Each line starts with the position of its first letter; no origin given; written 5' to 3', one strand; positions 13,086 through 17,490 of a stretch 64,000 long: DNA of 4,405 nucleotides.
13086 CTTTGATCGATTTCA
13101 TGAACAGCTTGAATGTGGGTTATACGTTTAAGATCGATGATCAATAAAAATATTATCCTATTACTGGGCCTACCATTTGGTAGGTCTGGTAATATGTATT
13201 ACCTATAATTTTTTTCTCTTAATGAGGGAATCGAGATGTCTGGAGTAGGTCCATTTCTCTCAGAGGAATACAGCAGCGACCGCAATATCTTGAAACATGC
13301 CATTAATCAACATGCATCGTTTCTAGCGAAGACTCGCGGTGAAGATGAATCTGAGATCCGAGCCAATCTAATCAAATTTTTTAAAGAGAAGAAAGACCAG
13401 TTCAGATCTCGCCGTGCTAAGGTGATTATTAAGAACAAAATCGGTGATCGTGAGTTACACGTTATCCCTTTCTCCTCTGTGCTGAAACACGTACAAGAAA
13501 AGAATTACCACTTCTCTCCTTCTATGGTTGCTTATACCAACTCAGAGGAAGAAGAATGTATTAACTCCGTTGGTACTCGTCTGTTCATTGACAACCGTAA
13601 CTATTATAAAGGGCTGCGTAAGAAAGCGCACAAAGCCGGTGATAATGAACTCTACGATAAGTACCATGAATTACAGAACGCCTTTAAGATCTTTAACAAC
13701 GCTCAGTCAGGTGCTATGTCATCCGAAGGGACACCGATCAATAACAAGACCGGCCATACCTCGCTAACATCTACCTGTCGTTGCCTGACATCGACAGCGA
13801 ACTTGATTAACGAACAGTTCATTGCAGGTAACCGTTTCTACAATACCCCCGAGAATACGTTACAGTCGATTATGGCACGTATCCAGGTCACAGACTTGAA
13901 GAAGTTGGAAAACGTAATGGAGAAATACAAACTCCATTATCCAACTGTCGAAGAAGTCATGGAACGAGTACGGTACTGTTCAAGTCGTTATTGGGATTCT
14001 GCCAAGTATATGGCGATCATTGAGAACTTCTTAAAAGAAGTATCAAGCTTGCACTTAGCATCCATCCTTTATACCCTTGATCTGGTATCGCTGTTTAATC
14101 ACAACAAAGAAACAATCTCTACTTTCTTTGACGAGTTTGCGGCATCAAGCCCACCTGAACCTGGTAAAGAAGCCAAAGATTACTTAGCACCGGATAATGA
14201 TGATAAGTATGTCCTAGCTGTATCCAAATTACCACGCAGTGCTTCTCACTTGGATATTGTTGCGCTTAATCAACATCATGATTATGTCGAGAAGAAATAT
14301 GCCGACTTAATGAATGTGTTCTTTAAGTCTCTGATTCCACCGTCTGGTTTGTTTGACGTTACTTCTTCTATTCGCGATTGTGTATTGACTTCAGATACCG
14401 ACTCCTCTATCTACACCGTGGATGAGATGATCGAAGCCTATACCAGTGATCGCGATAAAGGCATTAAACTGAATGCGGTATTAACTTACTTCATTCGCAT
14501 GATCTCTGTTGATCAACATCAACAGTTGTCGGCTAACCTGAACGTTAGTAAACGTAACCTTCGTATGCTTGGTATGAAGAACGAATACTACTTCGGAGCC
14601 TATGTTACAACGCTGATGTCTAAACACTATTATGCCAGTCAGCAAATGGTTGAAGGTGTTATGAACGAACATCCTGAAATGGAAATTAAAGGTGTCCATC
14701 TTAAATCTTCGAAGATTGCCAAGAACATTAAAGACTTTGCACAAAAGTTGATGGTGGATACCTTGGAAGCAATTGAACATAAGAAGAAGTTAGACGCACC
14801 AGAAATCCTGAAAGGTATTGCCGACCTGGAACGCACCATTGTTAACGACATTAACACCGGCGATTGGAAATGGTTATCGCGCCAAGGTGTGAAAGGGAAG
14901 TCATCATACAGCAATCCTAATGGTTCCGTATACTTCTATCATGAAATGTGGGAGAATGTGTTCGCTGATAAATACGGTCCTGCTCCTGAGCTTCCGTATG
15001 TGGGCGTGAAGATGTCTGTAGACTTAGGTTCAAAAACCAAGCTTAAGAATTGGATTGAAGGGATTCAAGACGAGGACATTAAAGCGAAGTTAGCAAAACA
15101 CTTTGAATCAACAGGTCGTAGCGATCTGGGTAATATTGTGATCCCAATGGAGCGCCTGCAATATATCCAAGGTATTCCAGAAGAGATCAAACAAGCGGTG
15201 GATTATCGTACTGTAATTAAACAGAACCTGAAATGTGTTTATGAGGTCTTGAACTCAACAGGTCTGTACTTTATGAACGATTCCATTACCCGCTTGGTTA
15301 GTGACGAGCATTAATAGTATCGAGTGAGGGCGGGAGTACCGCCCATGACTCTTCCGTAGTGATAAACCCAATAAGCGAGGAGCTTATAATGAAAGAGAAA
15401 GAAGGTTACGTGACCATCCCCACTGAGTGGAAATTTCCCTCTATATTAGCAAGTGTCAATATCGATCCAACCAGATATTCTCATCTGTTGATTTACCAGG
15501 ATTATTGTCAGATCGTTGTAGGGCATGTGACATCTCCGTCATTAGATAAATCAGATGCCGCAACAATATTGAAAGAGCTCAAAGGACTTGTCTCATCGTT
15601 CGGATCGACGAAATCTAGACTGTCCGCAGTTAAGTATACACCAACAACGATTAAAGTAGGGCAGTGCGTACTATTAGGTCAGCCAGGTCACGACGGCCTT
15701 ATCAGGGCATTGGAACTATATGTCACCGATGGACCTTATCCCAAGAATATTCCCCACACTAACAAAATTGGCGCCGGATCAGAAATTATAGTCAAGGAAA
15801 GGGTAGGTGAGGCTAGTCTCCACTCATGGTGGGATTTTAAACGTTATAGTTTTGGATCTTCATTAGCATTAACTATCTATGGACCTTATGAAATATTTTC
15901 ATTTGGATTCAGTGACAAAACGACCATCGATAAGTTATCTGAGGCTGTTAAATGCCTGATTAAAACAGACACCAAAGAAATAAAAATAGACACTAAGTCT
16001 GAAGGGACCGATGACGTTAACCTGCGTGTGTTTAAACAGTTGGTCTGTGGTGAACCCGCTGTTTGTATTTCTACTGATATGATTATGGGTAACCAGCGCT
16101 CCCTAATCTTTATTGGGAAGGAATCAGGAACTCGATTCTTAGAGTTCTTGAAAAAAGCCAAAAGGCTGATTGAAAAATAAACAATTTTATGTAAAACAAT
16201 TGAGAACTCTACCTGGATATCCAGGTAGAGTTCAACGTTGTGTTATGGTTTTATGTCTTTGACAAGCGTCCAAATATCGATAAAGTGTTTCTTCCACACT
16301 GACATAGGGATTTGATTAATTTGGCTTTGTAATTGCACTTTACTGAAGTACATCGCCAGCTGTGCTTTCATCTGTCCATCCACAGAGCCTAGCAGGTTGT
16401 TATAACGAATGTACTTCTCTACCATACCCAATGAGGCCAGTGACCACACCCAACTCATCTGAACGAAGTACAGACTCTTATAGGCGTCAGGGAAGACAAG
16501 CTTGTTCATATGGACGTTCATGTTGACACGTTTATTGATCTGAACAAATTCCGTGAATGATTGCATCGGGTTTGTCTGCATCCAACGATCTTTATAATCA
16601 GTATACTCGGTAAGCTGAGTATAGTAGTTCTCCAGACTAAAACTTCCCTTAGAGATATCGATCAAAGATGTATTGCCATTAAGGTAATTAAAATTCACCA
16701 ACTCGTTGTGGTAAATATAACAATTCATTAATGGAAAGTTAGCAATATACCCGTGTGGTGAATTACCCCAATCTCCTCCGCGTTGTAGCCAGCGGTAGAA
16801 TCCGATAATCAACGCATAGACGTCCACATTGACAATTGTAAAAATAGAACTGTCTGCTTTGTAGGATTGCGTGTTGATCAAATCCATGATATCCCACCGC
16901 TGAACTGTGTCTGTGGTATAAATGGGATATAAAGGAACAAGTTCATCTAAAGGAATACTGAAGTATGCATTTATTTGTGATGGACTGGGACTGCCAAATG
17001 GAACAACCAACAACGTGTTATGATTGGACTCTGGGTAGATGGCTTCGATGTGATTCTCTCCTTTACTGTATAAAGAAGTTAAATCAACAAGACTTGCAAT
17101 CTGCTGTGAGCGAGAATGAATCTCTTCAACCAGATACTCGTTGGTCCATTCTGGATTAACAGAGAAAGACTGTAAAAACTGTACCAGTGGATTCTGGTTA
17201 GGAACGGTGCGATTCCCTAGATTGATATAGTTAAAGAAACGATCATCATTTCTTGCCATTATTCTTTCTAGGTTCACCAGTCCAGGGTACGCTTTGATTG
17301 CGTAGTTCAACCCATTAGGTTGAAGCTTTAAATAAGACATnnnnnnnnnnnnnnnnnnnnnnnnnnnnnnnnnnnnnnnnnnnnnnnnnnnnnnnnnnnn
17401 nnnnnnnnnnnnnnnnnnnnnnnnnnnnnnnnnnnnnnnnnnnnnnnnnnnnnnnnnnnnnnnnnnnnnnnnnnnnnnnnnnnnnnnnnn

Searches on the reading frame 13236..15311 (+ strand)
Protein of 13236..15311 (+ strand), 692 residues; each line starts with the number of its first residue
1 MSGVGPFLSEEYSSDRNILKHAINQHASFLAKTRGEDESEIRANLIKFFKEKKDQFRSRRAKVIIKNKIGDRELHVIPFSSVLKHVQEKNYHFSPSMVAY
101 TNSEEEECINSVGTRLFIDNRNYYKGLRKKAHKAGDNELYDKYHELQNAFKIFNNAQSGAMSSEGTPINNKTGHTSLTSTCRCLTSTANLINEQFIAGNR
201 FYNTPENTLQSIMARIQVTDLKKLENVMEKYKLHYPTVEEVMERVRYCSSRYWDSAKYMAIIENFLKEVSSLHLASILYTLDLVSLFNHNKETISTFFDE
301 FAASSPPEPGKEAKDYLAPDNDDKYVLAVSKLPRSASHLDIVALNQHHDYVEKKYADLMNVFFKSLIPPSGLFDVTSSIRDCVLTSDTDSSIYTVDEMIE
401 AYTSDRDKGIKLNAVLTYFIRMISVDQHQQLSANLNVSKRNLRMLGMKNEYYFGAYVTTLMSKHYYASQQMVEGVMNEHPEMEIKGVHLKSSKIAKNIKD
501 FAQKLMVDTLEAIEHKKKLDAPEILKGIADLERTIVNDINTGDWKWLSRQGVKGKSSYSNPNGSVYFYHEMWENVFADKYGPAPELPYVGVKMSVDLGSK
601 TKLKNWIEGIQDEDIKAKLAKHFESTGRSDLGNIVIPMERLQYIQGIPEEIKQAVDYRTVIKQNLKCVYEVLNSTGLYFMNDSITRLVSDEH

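Call 3: search_protein_families(library=pfam, proteins=[window:13236-15311:+], max_evalue=0.01)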
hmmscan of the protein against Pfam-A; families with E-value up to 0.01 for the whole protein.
window:13236-15311:+ (692 aa): 1 family
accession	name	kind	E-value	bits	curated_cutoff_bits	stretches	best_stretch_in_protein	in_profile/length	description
PF20286.3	divDNApol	-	2.4e-260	866.1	25.7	1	10-692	4-705/705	Divergent Family B DNA polymerase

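Call 4: search_protein_families(library=phrogs, proteins=[window:13236-15311:+], max_evalue=0.001)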
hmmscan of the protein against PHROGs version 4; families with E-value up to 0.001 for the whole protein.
window:13236-15311:+ (692 aa): 1 family
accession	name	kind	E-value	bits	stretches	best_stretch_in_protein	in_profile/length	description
phrog_2927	-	DNA, RNA and nucleotide metabolism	1.6e-242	808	1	4-692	4-710/710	DNA polymerase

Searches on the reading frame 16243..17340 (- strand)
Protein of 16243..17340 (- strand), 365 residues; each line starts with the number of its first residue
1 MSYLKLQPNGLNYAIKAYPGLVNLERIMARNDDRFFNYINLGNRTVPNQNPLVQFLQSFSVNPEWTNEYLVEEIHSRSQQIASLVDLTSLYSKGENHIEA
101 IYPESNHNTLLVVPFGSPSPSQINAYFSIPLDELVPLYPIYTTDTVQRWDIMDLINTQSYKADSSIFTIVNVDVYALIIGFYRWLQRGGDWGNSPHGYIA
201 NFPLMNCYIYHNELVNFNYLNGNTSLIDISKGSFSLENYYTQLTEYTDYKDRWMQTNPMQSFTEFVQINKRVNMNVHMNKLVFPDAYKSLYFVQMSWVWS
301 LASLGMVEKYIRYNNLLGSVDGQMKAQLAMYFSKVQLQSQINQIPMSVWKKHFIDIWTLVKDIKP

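Call 3: search_protein_families(library=pfam, proteins=[window:16243-17340:-], max_evalue=0.01)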
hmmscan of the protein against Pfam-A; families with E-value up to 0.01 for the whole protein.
window:16243-17340:- (365 aa): 0 families

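Call 4: search_protein_families(library=phrogs, proteins=[window:16243-17340:-], max_evalue=0.001)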
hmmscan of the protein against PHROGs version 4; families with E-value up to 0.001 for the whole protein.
window:16243-17340:- (365 aa): 2 families
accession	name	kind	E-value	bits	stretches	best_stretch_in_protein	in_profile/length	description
phrog_14481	-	head and packaging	6.6e-92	309.1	1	1-361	1-364/369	virion structural protein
phrog_3938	-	unknown function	3e-14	53.8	1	14-352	14-346/359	-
